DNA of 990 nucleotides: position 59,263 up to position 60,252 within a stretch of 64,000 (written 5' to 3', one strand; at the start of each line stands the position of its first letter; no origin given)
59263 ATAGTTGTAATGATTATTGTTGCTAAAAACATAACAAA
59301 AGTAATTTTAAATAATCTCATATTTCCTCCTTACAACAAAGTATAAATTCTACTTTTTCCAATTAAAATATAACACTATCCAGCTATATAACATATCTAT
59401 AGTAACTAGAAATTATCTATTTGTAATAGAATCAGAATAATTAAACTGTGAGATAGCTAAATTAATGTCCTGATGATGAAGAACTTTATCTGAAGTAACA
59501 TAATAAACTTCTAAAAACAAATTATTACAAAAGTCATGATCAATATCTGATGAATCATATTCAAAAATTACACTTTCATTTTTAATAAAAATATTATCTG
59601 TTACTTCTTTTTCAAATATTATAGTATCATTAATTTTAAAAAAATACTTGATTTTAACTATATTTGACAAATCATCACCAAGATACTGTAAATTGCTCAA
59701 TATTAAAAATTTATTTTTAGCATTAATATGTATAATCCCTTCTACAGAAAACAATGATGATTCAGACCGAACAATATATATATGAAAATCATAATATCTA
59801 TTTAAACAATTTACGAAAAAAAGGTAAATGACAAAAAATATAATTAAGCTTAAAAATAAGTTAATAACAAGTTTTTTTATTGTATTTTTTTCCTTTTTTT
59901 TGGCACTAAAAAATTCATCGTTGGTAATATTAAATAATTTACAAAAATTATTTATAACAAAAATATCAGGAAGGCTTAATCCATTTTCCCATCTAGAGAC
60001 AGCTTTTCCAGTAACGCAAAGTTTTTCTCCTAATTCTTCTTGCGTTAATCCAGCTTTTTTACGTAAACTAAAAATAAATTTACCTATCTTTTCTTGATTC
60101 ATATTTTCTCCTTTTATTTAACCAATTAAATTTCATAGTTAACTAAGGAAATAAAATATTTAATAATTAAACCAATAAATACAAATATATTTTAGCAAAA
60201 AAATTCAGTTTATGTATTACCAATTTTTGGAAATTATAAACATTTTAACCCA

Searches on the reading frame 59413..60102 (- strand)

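Call 84: search_protein_families(library=pfam, proteins=[window:59413-60102:-], max_evalue=0.001)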
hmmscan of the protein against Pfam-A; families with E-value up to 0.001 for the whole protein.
window:59413-60102:- (229 aa): 4 families
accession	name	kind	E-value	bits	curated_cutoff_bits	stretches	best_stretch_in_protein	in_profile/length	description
PF01381.28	HTH_3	-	4.6e-11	43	23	1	12-60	3-51/55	Helix-turn-helix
PF13560.12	HTH_31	-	2.8e-09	37.6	27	1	12-63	8-60/64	Helix-turn-helix domain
PF12844.13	HTH_19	-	2.3e-05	24.6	30.2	1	7-67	1-61/64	Helix-turn-helix domain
PF15731.11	MqsA_antitoxin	-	0.00084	19.9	30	0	7-51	71-115/131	Antitoxin component of bacterial toxin-antitoxin system, MqsA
